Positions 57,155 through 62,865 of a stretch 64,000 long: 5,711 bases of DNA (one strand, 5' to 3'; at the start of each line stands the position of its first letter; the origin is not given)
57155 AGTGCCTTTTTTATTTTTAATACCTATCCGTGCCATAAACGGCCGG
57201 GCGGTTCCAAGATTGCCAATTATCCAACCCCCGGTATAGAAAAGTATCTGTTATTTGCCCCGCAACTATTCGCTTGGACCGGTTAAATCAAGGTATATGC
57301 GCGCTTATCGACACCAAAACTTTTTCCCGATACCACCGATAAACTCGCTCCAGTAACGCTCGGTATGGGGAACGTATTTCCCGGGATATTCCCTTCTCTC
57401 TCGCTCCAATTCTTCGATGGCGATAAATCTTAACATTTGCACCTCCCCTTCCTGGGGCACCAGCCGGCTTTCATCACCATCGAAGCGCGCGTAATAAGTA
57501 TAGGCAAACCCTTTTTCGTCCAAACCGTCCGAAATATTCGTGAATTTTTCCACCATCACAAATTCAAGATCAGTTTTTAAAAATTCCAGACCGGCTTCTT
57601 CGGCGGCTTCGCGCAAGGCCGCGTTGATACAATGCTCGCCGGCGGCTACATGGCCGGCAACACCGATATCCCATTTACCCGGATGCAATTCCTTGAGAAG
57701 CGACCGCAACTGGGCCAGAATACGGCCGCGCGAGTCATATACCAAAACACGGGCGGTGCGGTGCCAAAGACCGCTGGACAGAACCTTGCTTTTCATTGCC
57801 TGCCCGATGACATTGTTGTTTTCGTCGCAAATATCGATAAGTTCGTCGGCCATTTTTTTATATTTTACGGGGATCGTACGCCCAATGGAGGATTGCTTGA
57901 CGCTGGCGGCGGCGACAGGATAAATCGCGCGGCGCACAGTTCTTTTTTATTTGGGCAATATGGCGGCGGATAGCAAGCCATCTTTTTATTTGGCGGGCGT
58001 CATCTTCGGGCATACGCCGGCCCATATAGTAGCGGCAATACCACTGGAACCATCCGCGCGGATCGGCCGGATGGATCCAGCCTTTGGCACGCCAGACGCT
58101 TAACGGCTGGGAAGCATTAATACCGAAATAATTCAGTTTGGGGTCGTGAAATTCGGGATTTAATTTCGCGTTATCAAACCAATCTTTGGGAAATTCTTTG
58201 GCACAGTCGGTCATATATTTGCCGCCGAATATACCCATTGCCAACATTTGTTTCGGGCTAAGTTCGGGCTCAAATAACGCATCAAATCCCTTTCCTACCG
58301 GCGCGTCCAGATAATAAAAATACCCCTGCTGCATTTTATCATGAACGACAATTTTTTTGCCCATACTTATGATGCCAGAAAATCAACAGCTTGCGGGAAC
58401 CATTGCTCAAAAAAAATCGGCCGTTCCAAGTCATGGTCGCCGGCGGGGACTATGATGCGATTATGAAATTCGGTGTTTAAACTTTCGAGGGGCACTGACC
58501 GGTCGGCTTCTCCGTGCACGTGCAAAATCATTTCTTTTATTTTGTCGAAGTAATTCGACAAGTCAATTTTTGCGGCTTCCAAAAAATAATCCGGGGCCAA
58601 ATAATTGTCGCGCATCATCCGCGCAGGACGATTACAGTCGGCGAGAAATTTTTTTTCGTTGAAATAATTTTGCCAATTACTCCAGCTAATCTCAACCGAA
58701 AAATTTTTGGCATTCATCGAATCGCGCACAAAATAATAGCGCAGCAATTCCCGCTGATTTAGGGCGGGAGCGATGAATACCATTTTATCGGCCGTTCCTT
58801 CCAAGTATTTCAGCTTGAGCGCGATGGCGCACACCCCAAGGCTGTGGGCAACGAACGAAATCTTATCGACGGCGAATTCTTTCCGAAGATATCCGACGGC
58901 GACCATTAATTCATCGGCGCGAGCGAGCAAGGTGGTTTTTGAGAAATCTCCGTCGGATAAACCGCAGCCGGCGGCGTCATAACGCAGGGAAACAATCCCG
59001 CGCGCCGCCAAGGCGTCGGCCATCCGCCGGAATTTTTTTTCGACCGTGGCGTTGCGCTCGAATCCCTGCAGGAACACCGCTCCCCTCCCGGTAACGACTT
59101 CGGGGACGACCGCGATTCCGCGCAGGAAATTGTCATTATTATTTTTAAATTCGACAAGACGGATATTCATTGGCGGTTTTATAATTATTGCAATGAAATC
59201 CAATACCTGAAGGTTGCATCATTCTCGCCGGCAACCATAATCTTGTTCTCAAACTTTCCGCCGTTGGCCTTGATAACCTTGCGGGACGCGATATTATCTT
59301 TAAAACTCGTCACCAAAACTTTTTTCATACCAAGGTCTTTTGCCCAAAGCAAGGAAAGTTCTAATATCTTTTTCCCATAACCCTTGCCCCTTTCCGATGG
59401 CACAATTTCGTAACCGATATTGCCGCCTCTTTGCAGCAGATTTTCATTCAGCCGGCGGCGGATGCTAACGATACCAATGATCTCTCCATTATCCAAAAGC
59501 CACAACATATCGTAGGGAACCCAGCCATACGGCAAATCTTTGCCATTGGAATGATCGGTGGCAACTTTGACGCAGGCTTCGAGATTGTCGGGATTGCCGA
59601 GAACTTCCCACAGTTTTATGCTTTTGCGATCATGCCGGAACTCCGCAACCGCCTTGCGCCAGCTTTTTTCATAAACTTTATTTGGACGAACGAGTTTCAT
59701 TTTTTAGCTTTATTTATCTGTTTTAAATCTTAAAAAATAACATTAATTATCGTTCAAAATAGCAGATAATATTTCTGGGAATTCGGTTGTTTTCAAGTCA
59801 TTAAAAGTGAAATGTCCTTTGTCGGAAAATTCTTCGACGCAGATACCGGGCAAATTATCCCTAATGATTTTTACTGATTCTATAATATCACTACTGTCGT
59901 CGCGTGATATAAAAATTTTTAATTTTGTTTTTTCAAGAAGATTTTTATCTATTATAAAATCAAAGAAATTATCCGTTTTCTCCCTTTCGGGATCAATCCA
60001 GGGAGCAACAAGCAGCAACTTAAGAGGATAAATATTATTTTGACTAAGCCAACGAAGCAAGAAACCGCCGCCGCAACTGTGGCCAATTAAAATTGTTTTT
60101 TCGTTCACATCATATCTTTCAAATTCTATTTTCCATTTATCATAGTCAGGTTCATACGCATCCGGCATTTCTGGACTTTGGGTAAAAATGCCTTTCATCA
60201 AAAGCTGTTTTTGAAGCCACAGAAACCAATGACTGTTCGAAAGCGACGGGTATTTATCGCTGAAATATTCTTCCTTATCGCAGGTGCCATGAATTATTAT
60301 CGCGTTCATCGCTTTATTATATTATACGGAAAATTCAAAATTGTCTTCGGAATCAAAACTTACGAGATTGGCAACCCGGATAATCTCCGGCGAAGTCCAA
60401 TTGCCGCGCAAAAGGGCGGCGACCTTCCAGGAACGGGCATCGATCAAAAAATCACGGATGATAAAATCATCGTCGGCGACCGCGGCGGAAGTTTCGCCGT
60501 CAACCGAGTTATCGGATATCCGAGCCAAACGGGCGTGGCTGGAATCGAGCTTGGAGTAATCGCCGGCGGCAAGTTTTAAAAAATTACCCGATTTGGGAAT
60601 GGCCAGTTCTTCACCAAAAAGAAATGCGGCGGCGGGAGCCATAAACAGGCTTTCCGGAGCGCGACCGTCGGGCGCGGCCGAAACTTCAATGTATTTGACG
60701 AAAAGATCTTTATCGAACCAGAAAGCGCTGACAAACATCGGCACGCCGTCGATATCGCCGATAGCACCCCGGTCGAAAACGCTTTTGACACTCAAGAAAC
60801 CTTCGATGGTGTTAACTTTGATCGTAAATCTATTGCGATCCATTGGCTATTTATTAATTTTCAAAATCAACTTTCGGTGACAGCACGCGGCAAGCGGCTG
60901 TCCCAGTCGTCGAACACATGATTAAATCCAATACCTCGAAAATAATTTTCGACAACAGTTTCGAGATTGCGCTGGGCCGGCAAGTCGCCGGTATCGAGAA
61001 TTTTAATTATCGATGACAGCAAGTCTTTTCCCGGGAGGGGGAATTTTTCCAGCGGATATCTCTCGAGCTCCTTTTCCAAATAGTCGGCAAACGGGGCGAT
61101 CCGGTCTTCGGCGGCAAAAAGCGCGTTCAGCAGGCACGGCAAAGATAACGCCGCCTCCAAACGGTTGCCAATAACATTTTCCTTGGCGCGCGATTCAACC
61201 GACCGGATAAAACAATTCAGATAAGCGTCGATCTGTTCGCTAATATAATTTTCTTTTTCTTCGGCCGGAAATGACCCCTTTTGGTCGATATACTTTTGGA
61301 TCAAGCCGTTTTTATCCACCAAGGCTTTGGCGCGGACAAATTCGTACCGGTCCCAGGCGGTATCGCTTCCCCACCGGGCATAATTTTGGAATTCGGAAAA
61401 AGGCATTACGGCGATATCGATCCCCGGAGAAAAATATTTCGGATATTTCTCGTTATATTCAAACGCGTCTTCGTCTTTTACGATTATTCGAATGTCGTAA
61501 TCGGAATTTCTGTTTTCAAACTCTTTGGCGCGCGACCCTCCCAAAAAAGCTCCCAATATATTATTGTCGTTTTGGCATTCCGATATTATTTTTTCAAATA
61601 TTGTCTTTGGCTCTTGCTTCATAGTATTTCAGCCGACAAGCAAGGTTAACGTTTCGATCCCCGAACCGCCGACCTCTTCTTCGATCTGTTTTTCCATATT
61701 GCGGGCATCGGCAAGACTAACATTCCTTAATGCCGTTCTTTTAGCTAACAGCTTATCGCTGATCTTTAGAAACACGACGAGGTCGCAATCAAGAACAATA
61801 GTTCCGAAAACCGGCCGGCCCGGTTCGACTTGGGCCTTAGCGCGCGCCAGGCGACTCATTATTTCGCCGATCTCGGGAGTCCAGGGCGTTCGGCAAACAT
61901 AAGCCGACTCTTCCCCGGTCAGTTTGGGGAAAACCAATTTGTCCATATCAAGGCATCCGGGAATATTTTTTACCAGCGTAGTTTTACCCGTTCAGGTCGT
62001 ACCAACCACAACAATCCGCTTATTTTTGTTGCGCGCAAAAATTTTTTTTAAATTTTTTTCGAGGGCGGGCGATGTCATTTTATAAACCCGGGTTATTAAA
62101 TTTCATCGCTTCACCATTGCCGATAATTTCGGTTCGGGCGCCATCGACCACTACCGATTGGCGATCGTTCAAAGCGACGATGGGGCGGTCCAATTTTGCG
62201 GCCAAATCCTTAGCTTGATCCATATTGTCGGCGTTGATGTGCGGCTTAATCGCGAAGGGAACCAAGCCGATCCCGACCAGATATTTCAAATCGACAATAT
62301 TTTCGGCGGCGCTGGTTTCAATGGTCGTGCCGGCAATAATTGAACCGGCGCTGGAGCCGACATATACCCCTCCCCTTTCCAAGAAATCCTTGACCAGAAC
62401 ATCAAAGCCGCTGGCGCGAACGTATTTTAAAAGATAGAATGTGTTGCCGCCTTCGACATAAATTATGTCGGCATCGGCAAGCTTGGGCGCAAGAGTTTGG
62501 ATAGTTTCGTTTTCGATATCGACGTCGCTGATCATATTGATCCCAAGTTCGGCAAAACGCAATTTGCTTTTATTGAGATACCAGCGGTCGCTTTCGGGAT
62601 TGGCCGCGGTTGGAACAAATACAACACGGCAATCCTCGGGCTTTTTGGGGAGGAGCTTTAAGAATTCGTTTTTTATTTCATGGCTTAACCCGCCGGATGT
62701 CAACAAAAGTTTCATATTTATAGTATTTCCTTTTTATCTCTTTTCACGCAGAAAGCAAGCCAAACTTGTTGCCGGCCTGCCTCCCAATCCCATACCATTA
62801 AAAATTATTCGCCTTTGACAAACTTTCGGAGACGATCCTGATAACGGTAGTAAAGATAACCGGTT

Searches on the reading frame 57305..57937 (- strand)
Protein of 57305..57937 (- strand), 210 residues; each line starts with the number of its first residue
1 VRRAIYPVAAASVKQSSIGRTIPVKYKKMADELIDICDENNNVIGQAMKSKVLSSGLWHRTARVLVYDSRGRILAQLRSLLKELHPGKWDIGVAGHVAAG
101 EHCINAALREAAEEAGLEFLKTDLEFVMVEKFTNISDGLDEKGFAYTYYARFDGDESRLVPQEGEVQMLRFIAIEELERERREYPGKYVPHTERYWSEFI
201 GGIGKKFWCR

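Call 52: search_protein_families(library=pfam, proteins=[window:57305-57937:-], max_evalue=0.001)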
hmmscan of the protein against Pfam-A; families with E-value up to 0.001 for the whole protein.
window:57305-57937:- (210 aa): 1 family
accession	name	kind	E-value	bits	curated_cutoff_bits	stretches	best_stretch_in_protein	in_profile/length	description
PF00293.34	NUDIX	-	7.9e-17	62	21.1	1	59-182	3-124/134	NUDIX domain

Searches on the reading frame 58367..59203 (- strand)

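Call 52: search_protein_families(library=pfam, proteins=[window:58367-59203:-], max_evalue=0.001)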
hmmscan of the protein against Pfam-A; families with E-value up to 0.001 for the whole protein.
window:58367-59203:- (278 aa): 2 families
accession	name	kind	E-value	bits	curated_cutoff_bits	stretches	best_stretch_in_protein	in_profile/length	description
PF12146.15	Hydrolase_4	-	2.1e-07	30.9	27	1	56-154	18-117/239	Serine aminopeptidase, S33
PF12697.13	Abhydrolase_6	-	1.4e-06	29.6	26.3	1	59-259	18-205/217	Alpha/beta hydrolase family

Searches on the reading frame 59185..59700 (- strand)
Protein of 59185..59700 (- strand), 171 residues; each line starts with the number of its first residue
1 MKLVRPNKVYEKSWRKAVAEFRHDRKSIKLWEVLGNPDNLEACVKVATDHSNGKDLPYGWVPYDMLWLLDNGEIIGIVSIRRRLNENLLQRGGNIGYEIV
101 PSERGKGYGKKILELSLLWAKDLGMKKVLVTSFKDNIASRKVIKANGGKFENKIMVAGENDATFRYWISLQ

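Call 52: search_protein_families(library=pfam, proteins=[window:59185-59700:-], max_evalue=0.001)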
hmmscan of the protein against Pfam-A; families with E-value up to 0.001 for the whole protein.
window:59185-59700:- (171 aa): 3 families
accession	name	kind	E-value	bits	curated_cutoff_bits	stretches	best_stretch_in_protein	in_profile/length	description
PF13302.13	Acetyltransf_3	-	7.9e-12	46.5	25.4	1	17-148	14-137/138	Acetyltransferase (GNAT) domain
PF00583.31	Acetyltransf_1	-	1.4e-09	38.7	20.7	1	58-144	25-113/116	Acetyltransferase (GNAT) family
PF13508.13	Acetyltransf_7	-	7.6e-05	23.4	27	1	66-130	5-67/84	Acetyltransferase (GNAT) domain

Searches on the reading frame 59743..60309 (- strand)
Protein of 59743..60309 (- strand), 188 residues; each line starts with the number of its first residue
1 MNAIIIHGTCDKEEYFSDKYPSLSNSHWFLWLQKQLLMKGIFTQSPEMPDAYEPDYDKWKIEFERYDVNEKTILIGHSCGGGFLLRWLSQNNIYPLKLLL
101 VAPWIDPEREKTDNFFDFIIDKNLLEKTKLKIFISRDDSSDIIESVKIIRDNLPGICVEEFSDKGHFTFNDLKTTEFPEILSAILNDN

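Call 52: search_protein_families(library=pfam, proteins=[window:59743-60309:-], max_evalue=0.001)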
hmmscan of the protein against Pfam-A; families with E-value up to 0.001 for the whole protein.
window:59743-60309:- (188 aa): 1 family
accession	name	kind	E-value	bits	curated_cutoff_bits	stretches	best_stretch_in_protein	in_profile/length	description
PF06821.19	Ser_hydrolase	-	5.1e-08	33.5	22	1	24-146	11-134/172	Serine hydrolase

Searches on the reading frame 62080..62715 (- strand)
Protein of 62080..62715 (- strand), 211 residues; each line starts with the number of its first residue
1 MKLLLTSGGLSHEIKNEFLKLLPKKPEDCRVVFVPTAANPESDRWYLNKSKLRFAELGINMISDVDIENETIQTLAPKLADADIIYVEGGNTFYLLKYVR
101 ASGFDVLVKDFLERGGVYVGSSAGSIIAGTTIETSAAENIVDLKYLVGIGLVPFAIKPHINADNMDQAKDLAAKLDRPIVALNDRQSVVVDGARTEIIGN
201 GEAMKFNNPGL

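Call 59: find_encoding_contigs(protein=window:62080-62715:-, flank=10000, max_places=2)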
Protein window:62080-62715:- (211 aa): 3 contigs read that carry it; 1 place shown.
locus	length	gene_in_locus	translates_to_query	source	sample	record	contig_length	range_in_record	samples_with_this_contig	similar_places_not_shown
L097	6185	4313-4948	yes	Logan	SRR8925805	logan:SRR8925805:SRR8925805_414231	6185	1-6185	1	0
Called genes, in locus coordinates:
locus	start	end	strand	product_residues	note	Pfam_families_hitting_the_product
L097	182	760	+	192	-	-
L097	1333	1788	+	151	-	-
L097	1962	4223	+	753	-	PF10101:DUF2339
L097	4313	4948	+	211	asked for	PF03575:Peptidase_S51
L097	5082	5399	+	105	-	-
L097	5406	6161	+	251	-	PF04439:Adenyl_transf (weak), PF18765:Polbeta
